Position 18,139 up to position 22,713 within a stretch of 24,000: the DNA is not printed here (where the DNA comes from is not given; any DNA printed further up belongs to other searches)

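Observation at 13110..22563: Candidate novel lipid pathway: PlsA/PlsR-like radical-enzyme fusion co-operonic with ynbA-ynbC-ynbD-orf157-ynbB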

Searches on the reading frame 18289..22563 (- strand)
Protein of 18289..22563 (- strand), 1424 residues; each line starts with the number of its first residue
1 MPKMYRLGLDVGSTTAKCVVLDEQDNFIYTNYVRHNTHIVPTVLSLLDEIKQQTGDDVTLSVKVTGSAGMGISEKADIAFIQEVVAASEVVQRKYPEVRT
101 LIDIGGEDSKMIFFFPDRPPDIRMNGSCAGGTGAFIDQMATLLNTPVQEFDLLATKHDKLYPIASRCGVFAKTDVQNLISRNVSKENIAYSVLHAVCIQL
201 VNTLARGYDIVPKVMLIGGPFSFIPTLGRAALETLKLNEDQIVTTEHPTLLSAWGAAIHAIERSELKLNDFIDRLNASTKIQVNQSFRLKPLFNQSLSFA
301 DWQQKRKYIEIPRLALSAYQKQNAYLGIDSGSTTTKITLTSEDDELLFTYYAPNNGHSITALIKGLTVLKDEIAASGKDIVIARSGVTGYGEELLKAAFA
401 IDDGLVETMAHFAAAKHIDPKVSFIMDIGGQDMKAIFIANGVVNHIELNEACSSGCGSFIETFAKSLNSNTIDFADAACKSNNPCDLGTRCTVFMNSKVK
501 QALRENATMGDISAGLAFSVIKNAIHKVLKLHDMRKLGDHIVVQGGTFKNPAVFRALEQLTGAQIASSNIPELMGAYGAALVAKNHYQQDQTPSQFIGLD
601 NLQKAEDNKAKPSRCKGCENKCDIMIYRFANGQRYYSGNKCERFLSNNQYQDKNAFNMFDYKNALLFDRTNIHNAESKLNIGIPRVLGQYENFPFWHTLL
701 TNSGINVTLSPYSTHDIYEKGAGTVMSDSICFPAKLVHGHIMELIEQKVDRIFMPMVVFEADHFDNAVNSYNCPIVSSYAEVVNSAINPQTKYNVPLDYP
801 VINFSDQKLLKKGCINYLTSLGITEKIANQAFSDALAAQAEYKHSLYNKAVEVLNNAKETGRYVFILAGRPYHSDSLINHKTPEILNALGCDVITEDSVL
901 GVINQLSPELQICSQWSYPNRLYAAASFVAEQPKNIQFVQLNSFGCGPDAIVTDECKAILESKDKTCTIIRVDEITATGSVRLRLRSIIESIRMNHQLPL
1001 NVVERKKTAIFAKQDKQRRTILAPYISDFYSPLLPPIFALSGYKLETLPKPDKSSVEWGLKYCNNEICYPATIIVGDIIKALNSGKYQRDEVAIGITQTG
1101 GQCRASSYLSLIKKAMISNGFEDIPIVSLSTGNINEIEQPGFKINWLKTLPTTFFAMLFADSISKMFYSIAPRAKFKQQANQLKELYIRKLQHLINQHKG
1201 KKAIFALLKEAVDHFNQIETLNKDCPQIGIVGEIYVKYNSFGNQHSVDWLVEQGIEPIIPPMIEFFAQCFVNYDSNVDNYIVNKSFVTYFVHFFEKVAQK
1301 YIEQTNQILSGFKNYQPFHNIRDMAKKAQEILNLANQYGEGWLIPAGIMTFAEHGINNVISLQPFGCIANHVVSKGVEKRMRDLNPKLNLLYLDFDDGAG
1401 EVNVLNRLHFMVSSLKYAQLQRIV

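Call 4: search_protein_families(library=pfam, proteins=[window:18289-22563:-])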
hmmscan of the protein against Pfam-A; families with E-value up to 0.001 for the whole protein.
window:18289-22563:- (1424 aa): 3 families
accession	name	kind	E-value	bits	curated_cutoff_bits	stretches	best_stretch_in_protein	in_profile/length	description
PF09989.15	DUF2229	-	7e-76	255.1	29.4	1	681-899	2-218/218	CoA enzyme activase uncharacterised domain (DUF2229)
PF01869.26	BcrAD_BadFG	-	5.6e-68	229.8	31.5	2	326-583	1-271/271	BadF/BadG/BcrA/BcrD ATPase family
PF01548.23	DEDD_Tnp_IS110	-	0.00016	22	29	0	7-71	1-61/155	Transposase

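Call 5: search_protein_families(library=ncbifam, proteins=[window:18289-22563:-])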
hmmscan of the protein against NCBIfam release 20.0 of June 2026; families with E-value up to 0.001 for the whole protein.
window:18289-22563:- (1424 aa): 6 families
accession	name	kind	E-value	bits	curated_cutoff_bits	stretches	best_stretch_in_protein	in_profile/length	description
TIGR00241.1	CoA_E_activ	domain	1.5e-70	237.6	125.4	2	6-258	2-247/248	acyl-CoA dehydratase activase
TIGR03286.1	methan_mark_15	hypoth_equivalog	1.3e-45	156.1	455.75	2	314-585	134-403/404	methanogenesis marker 15 protein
TIGR02259.1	benz_CoA_red_A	equivalog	4.7e-35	121.2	578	2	388-562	236-406/432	benzoyl-CoA reductase subunit A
TIGR03192.1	benz_CoA_bzdQ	equivalog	1e-22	80.9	380.2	2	326-586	35-289/293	benzoyl-CoA reductase, bzd-type, subunit Q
TIGR02261.1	benz_CoA_red_D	equivalog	2.2e-18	66.4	312.85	2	93-251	93-251/262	benzoyl-CoA reductase subunit D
NF009842.0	PRK13317.1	equivalog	2.8e-10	40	234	0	326-367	5-46/277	type II pantothenate kinase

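Call 13: find_homologous_proteins(query=window:18289-22563:-, max_evalue=1e-10)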
Query window:18289-22563:- (1424 aa): 8000 proteins with E <= 1e-10 among 8000 candidates; the best 120 are listed.
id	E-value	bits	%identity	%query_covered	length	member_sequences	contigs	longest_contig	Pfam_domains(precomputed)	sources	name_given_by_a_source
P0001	0.0e+0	3141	96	100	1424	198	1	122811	PF01869.27,PF09989.16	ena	-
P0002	0.0e+0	2906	88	100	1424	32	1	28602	PF01869.27,PF09989.16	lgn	-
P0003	0.0e+0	2904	88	100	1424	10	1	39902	PF01869.27,PF01548.24,PF09989.16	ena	-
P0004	0.0e+0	2879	87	100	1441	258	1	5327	PF01869.27,PF09989.16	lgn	-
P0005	0.0e+0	2839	86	100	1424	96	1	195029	PF01869.27,PF09989.16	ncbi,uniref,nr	ncbi:acyl-CoA dehydratase activase-related protein [Gilliamella sp. wkB308]|uniref:acyl-CoA dehydrat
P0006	0.0e+0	2807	85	100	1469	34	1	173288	PF01869.27,PF09989.16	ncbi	-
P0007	0.0e+0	2755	83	100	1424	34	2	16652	PF01869.27,PF09989.16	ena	-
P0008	0.0e+0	2716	83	100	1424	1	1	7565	PF01869.27,PF09989.16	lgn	-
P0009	0.0e+0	2689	82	100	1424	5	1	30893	PF01869.27,PF09989.16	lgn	-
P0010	0.0e+0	2669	80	100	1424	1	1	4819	PF01869.27,PF09989.16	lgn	-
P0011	0.0e+0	2665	81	100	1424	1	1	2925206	PF01869.27,PF09989.16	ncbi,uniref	ncbi:acyl-CoA dehydratase activase-related protein [Orbus mooreae]|uniref:acyl-CoA dehydratase activ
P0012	0.0e+0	2658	81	100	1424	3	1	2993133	PF01869.27,PF09989.16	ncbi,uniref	ncbi:acyl-CoA dehydratase activase-related protein [Orbus wheelerorum]|uniref:acyl-CoA dehydratase a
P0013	0.0e+0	2650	80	100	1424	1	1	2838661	PF01869.27,PF09989.16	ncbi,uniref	ncbi:acyl-CoA dehydratase activase-related protein [Orbus sturtevantii]|uniref:acyl-CoA dehydratase 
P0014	0.0e+0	2643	80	100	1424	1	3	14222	PF01869.27,PF00480.27,PF01548.24,PF09989.16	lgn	-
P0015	0.0e+0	2623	79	100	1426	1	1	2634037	PF01869.27,PF09989.16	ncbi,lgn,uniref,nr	ncbi:acyl-CoA dehydratase activase-related protein [Zophobihabitans entericus]|uniref:CoA protein ac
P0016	0.0e+0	2613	79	100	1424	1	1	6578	PF01869.27,PF09989.16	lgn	-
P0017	0.0e+0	2584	78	100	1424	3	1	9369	PF01869.27,PF00480.27,PF09989.16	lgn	-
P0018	0.0e+0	2567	79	100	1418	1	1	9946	PF01869.27,PF09989.16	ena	-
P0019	0.0e+0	2531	76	100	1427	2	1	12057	PF01869.27,PF09989.16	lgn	-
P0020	0.0e+0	2395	73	100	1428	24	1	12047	PF01869.27,PF09989.16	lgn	-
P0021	0.0e+0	2393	73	100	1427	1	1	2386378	PF01869.27,PF09989.16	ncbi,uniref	ncbi:acyl-CoA dehydratase activase-related protein [Utexia brackfieldae]|uniref:acyl-CoA dehydratase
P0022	0.0e+0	2176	67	100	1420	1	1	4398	PF01869.27,PF01548.24,PF09989.16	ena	-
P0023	0.0e+0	2167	66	99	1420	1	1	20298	PF01869.27,PF09989.16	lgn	-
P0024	0.0e+0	2151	66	99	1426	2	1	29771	PF01869.27,PF09989.16,PF05378.20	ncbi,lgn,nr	ncbi:MAG: acyl-CoA dehydratase activase-related protein [Prevotellaceae bacterium]|nr:acyl-CoA dehyd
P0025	0.0e+0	2117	66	99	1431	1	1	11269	PF01869.27,PF09989.16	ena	-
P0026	0.0e+0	1784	57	99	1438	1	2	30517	PF01869.27,PF09989.16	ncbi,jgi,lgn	-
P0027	0.0e+0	1780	55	99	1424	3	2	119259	PF01869.27,PF09989.16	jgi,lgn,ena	-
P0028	0.0e+0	1777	56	99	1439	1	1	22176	PF01869.27,PF09989.16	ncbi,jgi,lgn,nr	ncbi:MAG: acyl-CoA dehydratase activase [Bacteroidales bacterium]|jgi:predicted CoA-substrate-specif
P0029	0.0e+0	1776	57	99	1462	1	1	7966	PF01869.27,PF09989.16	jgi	-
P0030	0.0e+0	1764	55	99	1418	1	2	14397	PF01869.27,PF09989.16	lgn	-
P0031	0.0e+0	1761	56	99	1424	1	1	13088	PF01869.27,PF09989.16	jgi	jgi:predicted CoA-substrate-specific enzyme activase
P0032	0.0e+0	1759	55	99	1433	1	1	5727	PF01869.27,PF09989.16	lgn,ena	-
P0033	0.0e+0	1757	55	100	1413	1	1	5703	PF01869.27,PF09989.16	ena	-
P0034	0.0e+0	1757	56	99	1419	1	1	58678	PF01869.27,PF09989.16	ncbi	-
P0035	0.0e+0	1756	55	99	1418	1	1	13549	PF01869.27,PF09989.16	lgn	-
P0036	0.0e+0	1753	55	99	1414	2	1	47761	PF01869.27,PF00480.27,PF09989.16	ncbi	-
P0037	0.0e+0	1751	55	99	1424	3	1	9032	PF01869.27,PF09989.16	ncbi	-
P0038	0.0e+0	1750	56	99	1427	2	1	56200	PF01869.27,PF09989.16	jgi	jgi:predicted CoA-substrate-specific enzyme activase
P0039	0.0e+0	1750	55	99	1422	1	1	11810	PF01869.27,PF00480.27,PF09989.16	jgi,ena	-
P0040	0.0e+0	1749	54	99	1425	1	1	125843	PF01869.27,PF09989.16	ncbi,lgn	-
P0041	0.0e+0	1748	56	99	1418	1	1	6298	PF01869.27,PF09989.16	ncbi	-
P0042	0.0e+0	1747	55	99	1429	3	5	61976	PF01869.27,PF01548.24,PF09989.16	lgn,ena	-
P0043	0.0e+0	1747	56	99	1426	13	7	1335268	PF01869.27,PF09989.16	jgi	jgi:predicted CoA-substrate-specific enzyme activase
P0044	0.0e+0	1746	56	99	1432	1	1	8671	PF01869.27,PF09989.16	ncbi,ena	-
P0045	0.0e+0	1745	55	100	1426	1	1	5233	PF01869.27,PF09989.16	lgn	-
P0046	0.0e+0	1741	55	100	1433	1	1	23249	PF01869.27,PF09989.16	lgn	-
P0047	0.0e+0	1741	55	99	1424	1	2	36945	PF01869.27,PF01548.24,PF09989.16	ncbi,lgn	-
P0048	0.0e+0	1738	54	99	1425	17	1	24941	PF01869.27,PF09989.16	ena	-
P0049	0.0e+0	1734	55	100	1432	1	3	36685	PF01869.27,PF01968.25,PF09989.16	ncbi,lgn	-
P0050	0.0e+0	1733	54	99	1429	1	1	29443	PF01869.27,PF09989.16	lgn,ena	-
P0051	0.0e+0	1731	54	99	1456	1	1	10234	PF01869.27,PF09989.16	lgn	-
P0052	0.0e+0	1731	54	99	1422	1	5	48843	PF01869.27,PF09989.16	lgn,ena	-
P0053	0.0e+0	1729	55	99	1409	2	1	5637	PF01869.27,PF09989.16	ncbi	-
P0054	0.0e+0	1729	54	99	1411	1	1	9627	PF01869.27,PF09989.16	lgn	-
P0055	0.0e+0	1728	56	99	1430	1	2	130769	PF01869.27,PF09989.16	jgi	-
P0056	0.0e+0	1728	56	99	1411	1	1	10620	PF01869.27,PF09989.16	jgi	jgi:predicted CoA-substrate-specific enzyme activase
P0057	0.0e+0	1724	54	99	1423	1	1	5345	PF01869.27,PF09989.16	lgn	-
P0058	0.0e+0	1723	53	100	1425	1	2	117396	PF01869.27,PF09989.16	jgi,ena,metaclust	metaclust:\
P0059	0.0e+0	1723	55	99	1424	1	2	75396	PF01869.27,PF09989.16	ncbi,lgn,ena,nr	ncbi:MAG: acyl-CoA dehydratase activase [Bacteroidales bacterium]|nr:acyl-CoA dehydratase activase [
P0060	0.0e+0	1722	54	99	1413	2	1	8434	PF01869.27,PF00480.27,PF09989.16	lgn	-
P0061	0.0e+0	1719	55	99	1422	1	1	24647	PF01869.27,PF01548.24,PF09989.16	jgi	jgi:predicted CoA-substrate-specific enzyme activase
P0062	0.0e+0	1719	54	99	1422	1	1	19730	PF01869.27,PF09989.16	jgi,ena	-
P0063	0.0e+0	1715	54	99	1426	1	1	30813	PF01869.27,PF09989.16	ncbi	-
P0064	0.0e+0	1714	54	99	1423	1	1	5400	PF01869.27,PF09989.16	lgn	-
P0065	0.0e+0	1714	51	99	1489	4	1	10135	PF01869.27,PF09989.16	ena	-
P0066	0.0e+0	1713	54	100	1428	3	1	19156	PF01869.27,PF09989.16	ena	-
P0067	0.0e+0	1713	54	99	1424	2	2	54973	PF01869.27,PF09989.16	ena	-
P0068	0.0e+0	1712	54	99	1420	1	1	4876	PF01869.27,PF09989.16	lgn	-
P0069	0.0e+0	1712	55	99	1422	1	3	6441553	PF01869.27,PF09989.16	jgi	jgi:predicted CoA-substrate-specific enzyme activase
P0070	0.0e+0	1712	53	99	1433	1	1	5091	PF01869.27,PF09989.16,PF14450.13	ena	-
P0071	0.0e+0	1709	54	99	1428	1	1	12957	PF01869.27,PF01548.24,PF09989.16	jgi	-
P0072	0.0e+0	1708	54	99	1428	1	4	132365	PF01869.27,PF09989.16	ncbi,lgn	-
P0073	0.0e+0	1708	53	99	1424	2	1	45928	PF01869.27,PF09989.16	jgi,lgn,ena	-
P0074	0.0e+0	1708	54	99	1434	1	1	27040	PF01869.27,PF09989.16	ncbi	-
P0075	0.0e+0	1705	53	99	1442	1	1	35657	PF01869.27,PF09989.16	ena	-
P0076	0.0e+0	1704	53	99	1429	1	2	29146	PF01869.27,PF09989.16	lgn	-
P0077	0.0e+0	1702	54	99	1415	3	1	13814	PF01869.27,PF09989.16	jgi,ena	-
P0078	0.0e+0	1702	54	99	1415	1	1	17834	PF01869.27,PF09989.16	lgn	-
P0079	0.0e+0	1702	53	99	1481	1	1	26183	PF01869.27,PF09989.16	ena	-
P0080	0.0e+0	1700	53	99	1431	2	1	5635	PF01869.27,PF09989.16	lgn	-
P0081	0.0e+0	1700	54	99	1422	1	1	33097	PF01869.27,PF09989.16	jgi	-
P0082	0.0e+0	1700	54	99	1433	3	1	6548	PF01869.27,PF00480.27,PF09989.16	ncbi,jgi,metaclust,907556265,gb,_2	metaclust:\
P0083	0.0e+0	1699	55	99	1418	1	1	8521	PF01869.27,PF09989.16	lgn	-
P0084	0.0e+0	1699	55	99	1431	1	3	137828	PF01869.27,PF09989.16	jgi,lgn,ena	-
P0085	0.0e+0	1698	54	99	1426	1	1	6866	PF01869.27,PF09989.16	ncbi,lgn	-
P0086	0.0e+0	1698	54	99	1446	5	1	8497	PF01869.27,PF00370.28,PF01548.24,PF09989.16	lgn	-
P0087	0.0e+0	1696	54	99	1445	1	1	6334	PF01869.27,PF09989.16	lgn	-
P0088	0.0e+0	1696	54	99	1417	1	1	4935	PF01869.27,PF09989.16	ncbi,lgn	-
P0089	0.0e+0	1694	55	99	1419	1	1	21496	PF01869.27,PF09989.16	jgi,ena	-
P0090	0.0e+0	1691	54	99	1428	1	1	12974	PF01869.27,PF09989.16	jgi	jgi:predicted CoA-substrate-specific enzyme activase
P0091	0.0e+0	1690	53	99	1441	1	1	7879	PF01869.27,PF01548.24,PF09989.16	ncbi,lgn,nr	ncbi:MAG: 2-hydroxyacyl-CoA dehydratase [Bacteroidia bacterium]|nr:2-hydroxyacyl-CoA dehydratase [Ba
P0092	0.0e+0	1690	53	99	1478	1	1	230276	PF01869.27,PF09989.16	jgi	-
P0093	0.0e+0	1687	54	99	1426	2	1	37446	PF01869.27,PF01548.24,PF09989.16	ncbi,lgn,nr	ncbi:MAG: 2-hydroxyacyl-CoA dehydratase [Bacteroidales bacterium]|nr:2-hydroxyacyl-CoA dehydratase [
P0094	0.0e+0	1685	53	100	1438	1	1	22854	PF01869.27,PF00370.28,PF01548.24,PF09989.16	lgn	-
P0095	0.0e+0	1685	54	99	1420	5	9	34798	PF01869.27,PF09989.16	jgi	jgi:predicted CoA-substrate-specific enzyme activase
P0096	0.0e+0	1685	52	99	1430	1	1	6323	PF01869.27,PF09989.16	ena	-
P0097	0.0e+0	1682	53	99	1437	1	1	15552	PF01869.27,PF09989.16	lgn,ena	-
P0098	0.0e+0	1679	54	99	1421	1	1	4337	PF01869.27,PF09989.16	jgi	jgi:predicted CoA-substrate-specific enzyme activase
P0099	0.0e+0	1678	53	99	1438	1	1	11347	PF01869.27,PF09989.16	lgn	-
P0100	0.0e+0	1674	52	99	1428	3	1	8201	PF01869.27,PF00480.27,PF01548.24,PF09989.16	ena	-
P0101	0.0e+0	1674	52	99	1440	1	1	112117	PF01869.27,PF09989.16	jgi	jgi:predicted CoA-substrate-specific enzyme activase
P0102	0.0e+0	1671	53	99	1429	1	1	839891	PF01869.27,PF01548.24,PF09989.16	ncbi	ncbi:MAG: acyl-CoA dehydratase activase [Bacteroidales bacterium]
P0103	0.0e+0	1670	53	99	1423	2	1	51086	PF01869.27,PF09989.16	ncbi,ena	-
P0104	0.0e+0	1669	53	100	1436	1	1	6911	PF01869.27,PF09989.16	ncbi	-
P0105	0.0e+0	1669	53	99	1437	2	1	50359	PF01869.27,PF01548.24,PF09989.16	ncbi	-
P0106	0.0e+0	1669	53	99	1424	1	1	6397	PF01869.27,PF09989.16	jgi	jgi:predicted CoA-substrate-specific enzyme activase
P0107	0.0e+0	1665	53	99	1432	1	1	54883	PF01869.27,PF01548.24,PF09989.16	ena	-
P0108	0.0e+0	1664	54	99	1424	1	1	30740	PF01869.27,PF00480.27,PF09989.16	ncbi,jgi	-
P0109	0.0e+0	1660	52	99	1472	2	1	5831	PF01869.27,PF00480.27,PF01548.24,PF09989.16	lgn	-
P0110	0.0e+0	1660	53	99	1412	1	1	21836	PF01869.27,PF09989.16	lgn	-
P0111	0.0e+0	1658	54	99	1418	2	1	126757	PF01869.27,PF01548.24,PF09989.16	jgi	-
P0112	0.0e+0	1656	52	99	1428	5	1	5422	PF01869.27,PF09989.16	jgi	-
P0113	0.0e+0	1656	53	99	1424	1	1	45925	PF01869.27,PF09989.16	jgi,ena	-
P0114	0.0e+0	1655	52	99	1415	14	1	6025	PF01869.27,PF09989.16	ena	-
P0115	0.0e+0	1654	52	99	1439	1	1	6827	PF01869.27,PF09989.16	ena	-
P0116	0.0e+0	1649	53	99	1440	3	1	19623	PF01869.27,PF01548.24,PF09989.16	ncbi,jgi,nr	ncbi:MAG: CoA protein activase [Bacteroidetes bacterium]|nr:MAG: CoA protein activase [Bacteroidota 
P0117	0.0e+0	1648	54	99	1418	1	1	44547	PF01869.27,PF09989.16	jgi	jgi:predicted CoA-substrate-specific enzyme activase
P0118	0.0e+0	1647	52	99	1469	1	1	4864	PF01869.27,PF01548.24,PF09989.16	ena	-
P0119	0.0e+0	1646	52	100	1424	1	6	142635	PF01869.27,PF09989.16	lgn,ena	-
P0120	0.0e+0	1645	53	99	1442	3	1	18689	PF01869.27,PF09989.16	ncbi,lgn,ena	-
